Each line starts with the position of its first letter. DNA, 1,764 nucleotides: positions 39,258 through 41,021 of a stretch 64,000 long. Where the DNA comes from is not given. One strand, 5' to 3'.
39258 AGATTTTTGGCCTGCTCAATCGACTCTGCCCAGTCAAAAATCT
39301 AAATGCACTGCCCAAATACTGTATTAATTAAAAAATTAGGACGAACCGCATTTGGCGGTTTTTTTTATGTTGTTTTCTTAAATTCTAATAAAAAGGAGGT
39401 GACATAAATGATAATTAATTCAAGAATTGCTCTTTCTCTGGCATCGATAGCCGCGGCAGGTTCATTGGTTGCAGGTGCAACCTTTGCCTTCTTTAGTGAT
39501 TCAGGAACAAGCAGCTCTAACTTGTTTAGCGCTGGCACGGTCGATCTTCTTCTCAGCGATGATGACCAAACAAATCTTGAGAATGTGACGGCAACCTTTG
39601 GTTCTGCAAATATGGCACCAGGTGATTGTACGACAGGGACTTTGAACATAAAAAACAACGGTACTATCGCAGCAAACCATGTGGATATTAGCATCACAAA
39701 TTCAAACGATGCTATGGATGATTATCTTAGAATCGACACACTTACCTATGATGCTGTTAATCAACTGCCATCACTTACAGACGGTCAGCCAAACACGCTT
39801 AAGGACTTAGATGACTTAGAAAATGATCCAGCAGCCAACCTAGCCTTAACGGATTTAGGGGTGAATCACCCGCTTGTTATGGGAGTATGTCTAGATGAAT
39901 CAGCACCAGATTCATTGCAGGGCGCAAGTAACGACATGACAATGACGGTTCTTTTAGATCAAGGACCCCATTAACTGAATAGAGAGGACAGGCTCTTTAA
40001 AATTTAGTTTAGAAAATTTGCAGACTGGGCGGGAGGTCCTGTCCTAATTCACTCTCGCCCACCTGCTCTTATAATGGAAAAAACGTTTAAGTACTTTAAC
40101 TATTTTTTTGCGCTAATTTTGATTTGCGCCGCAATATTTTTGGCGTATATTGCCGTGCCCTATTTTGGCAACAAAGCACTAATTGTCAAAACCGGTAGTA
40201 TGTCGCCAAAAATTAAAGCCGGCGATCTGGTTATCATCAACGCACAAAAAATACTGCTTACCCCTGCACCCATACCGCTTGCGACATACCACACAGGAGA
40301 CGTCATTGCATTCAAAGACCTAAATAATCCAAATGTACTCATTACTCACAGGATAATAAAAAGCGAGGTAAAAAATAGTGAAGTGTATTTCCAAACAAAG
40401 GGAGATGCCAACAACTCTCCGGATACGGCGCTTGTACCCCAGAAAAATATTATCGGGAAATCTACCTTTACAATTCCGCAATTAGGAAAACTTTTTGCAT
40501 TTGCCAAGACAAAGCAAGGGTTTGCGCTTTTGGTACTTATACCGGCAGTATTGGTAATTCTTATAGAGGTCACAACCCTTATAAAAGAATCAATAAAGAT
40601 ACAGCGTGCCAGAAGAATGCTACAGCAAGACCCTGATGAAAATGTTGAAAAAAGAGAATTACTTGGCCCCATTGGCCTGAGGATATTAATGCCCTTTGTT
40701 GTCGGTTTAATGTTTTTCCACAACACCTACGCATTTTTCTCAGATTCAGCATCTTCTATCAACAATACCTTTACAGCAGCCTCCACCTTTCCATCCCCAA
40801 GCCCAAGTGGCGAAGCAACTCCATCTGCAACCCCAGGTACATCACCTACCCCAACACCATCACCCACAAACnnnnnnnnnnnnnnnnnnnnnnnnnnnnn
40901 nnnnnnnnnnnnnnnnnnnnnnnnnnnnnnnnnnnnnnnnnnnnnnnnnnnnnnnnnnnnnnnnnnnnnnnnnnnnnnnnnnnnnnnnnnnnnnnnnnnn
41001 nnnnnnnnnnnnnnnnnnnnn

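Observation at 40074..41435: Signal peptidase fused in-frame to its own substrate: SipW domain, then SipW-cognate signal peptide, then lamin-tail domain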

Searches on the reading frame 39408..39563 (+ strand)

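Call 5: search_protein_families(library=ncbifam, proteins=[window:39408-39563:+], max_evalue=10)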
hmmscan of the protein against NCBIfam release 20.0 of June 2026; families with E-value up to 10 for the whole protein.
seq(52 aa): 2 families
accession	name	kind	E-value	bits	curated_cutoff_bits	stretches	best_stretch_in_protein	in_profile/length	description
TIGR04088.1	cognate_SipW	domain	5.4e-07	29.6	19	1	11-45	1-34/34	SipW-dependent-type signal peptide-containing protein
NF046066.1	BioflmMtrxTasA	equivalog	0.0018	17.7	450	1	2-48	2-47/264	biofilm matrix protein TasA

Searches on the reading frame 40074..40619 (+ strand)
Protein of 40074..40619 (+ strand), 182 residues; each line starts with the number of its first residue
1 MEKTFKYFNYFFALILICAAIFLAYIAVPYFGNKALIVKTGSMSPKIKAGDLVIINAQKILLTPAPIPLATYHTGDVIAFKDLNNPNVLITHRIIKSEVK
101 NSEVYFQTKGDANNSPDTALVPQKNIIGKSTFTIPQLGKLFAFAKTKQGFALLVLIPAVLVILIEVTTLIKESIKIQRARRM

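Call 20: search_solved_structures(query=window:40074-40619:+, max_evalue=1, show_alignments=2)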
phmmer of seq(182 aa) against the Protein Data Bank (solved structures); distinct sequences matched with E-value up to 1: 3.
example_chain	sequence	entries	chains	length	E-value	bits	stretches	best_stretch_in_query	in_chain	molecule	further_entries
7p2q_A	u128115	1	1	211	3.9e-07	33.2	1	10-160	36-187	Signal peptidase complex catalytic subunit SEC11C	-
7p2p_A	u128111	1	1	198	6.5e-06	29.2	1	12-160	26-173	Signal peptidase complex catalytic subunit SEC11A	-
9rjb_A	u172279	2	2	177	1.2e-05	28.3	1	12-160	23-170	Signal peptidase complex catalytic subunit SEC11A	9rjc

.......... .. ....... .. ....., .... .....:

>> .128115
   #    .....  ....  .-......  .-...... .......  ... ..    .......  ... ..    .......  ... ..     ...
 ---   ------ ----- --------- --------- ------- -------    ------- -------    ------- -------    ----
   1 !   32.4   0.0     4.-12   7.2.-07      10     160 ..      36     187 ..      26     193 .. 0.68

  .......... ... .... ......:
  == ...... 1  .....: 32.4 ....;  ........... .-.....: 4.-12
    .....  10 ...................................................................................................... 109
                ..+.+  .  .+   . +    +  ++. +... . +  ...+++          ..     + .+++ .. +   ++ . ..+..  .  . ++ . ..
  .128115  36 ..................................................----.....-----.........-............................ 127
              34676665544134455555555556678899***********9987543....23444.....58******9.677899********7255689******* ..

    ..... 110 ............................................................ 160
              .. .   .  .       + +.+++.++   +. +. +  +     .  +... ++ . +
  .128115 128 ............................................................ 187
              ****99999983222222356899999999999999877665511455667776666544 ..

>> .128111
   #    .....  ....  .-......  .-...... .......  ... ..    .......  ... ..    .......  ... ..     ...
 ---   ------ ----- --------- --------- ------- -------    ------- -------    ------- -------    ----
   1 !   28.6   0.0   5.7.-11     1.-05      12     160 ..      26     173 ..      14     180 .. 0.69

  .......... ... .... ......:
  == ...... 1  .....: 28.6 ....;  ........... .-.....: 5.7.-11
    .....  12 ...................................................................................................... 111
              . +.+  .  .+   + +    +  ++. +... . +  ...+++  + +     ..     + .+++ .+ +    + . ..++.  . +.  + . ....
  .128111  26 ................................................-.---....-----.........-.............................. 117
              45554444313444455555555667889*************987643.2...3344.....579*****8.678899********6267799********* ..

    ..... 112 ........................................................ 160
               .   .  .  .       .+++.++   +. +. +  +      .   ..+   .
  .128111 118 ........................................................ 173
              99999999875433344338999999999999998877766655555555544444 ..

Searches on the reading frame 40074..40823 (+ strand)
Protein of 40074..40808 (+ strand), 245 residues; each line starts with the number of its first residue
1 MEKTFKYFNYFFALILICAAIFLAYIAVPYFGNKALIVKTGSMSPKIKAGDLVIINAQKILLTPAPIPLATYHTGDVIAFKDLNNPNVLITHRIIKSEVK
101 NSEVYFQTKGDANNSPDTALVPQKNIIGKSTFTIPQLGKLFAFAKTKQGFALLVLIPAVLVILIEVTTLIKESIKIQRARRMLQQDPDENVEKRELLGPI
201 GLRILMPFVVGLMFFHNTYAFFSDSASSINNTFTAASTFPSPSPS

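Call 43: predict_structure(alignment_id=A2)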
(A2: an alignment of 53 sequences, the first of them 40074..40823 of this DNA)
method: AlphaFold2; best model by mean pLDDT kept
length: 250 residues; sequences in the alignment: 53
mean_pLDDT: 81.4   pTM: 0.60
mean pLDDT of the five models: 81.4, 79.4, 79.1, 78.1, 77.7
residues with pLDDT >= 90: 133; 70-90: 56; 50-70: 35; < 50: 26
segments of 3 or more residues with pLDDT < 50: 186-194, 220-234
pLDDT, mean of each block of 10 residues (from residue 1): 90 94 85 88 91 86 70 93 92 94 93 92 93 93 93 94 95 91 59 52 77 65 46 51 55
secondary structure, 60 per line:
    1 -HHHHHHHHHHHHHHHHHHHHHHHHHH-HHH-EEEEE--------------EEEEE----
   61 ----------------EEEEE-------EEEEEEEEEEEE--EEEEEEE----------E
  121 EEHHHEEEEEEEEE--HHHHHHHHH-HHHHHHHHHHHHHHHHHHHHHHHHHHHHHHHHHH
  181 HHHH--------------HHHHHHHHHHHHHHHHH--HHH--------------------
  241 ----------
elements in order: H2-27 E33-37 E52-56 E77-81 E89-100 E103-109 E120-122 E126-134 H137-145 H147-184 H199-215

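Call 59: search_protein_representatives(protein=window:40074-40808:+)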
Query: 245 residues. Proteins with E-value up to 0.001 (for the whole library): 15847; up to 1e-10: 4459; up to 1e-30: 70. The best 150 are listed.
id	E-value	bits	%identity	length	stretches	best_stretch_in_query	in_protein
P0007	4.3e-94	330.6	62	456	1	4-245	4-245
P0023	5.6e-88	310.6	59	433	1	2-245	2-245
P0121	9.6e-59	215.0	47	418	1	12-236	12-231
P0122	8.6e-58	211.9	45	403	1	6-245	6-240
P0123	9.7e-58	211.7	45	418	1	6-243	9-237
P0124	6.9e-56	205.7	46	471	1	4-239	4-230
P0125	2.0e-55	204.1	42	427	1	6-245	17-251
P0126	9.1e-55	202.0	46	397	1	4-240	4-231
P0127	1.8e-54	201.0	47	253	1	5-244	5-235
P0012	4.0e-54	199.9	44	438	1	13-242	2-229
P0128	1.7e-53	197.8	45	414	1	6-245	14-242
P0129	2.9e-53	197.1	46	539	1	9-242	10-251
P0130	3.7e-52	193.5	44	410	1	9-243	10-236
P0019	3.1e-50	187.2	43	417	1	9-239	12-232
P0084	4.7e-50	186.6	41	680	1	1-240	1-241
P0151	1.0e-41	159.3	47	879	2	6-178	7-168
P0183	3.8e-30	121.5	39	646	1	5-236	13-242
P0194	9.0e-28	113.7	39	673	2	3-178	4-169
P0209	3.1e-26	108.7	34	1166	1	3-237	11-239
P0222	3.0e-25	105.5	36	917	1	2-244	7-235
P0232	6.0e-25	104.5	35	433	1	13-235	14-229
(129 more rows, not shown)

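Call 64: search_protein_families(library=pfam, proteins=[P0183, P0209, P0232, P0222, P0151, P0194], max_evalue=0.01)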
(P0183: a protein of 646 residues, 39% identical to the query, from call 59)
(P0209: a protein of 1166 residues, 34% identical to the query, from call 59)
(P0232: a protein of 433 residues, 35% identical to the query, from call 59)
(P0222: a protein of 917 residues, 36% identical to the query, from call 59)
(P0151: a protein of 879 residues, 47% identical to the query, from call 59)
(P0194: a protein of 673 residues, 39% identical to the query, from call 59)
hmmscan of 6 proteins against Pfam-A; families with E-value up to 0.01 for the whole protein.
P0183 (646 aa): 4 families
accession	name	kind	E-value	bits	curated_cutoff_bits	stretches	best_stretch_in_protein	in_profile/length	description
PF00932.25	LTD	-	8.5e-19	68.4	34.3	1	382-489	7-108/109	Lamin Tail Domain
PF00717.28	Peptidase_S24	-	5e-08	33.1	23.3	1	35-102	31-92/116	Peptidase S24-like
PF12389.13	Peptidase_M73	-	0.0001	22.7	22.5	1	213-280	12-79/196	Camelysin metallo-endopeptidase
PF10502.14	Peptidase_S26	-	0.0029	18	22.9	1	38-89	22-77/168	Signal peptidase, peptidase S26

P0209 (1166 aa): 6 families
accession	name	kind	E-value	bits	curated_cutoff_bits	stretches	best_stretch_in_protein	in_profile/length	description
PF00932.25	LTD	-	4.6e-08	33.9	34.3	1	842-948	4-99/109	Lamin Tail Domain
PF00041.27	fn3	-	2.9e-07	31.1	25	1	725-817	4-71/84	Fibronectin type III domain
PF16656.11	Pur_ac_phosph_N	-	3.3e-05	24.8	30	1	730-825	7-89/93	Purple acid Phosphatase, N-terminal domain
PF19077.6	Big_13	-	0.00047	21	27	1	423-479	44-101/102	Bacterial Ig-like domain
PF10502.14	Peptidase_S26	-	0.0017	18.8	22.9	1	25-90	11-77/168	Signal peptidase, peptidase S26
PF00717.28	Peptidase_S24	-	0.0031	17.7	23.3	1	32-76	27-71/116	Peptidase S24-like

P0232 (433 aa): 2 families
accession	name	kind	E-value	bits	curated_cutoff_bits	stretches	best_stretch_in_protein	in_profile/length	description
PF00717.28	Peptidase_S24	-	0.00012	22.2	23.3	1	29-98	30-93/116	Peptidase S24-like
PF12389.13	Peptidase_M73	-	0.0088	16.3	22.5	0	193-238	4-49/196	Camelysin metallo-endopeptidase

P0222 (917 aa): 4 families
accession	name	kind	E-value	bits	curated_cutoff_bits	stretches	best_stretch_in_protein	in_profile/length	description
PF00932.25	LTD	-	3.4e-09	37.5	34.3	1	631-741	4-99/109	Lamin Tail Domain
PF16656.11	Pur_ac_phosph_N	-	2e-07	31.9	30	1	516-615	11-84/93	Purple acid Phosphatase, N-terminal domain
PF10502.14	Peptidase_S26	-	3.7e-07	30.7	22.9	1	20-94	4-80/168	Signal peptidase, peptidase S26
PF00041.27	fn3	-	3.2e-06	27.7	25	1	515-609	11-71/84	Fibronectin type III domain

P0151 (879 aa): 2 families
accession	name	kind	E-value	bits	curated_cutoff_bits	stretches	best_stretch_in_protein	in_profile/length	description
PF00932.25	LTD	-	1.9e-15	57.6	34.3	1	711-835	3-108/109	Lamin Tail Domain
PF00717.28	Peptidase_S24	-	0.00047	20.3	23.3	0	36-100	37-95/116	Peptidase S24-like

P0194 (673 aa): 2 families
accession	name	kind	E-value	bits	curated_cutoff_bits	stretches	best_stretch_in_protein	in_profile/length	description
PF00544.25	Pectate_lyase_4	-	3.2e-06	27.3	24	1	345-480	48-198/211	Pectate lyase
PF10502.14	Peptidase_S26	-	0.001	19.5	22.9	1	15-90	4-82/168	Signal peptidase, peptidase S26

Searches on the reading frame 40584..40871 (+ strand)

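Call 5: search_protein_families(library=ncbifam, proteins=[window:40584-40871:+], max_evalue=10)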
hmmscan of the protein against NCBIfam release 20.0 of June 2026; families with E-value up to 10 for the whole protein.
seq(96 aa): 4 families
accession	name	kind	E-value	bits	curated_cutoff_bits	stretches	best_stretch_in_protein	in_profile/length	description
TIGR04088.1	cognate_SipW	domain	0.03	14.5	19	1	47-66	14-32/34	SipW-dependent-type signal peptide-containing protein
NF052345.1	S_layer_anammox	exception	0.068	10.5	1400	1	54-95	1267-1309/1596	Kustd1514 family S-layer glycoprotein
NF033186.1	internalin_K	exception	1.2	7.5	1100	1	63-95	503-537/604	class 1 internalin InlK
NF037973.1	metallo_SslE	exception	2.5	5.3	3000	1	64-94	44-74/1519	lipoprotein metalloprotease SslE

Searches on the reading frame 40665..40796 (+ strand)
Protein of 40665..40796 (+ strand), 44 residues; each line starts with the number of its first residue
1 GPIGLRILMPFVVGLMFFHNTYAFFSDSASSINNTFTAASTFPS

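Call 5: search_protein_families(library=ncbifam, proteins=[window:40665-40796:+], max_evalue=10)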
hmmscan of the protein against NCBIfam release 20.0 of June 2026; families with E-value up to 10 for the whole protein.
seq(44 aa): 1 family
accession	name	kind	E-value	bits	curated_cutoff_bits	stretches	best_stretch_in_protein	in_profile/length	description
TIGR04088.1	cognate_SipW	domain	0.031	14.4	19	1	20-40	14-33/34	SipW-dependent-type signal peptide-containing protein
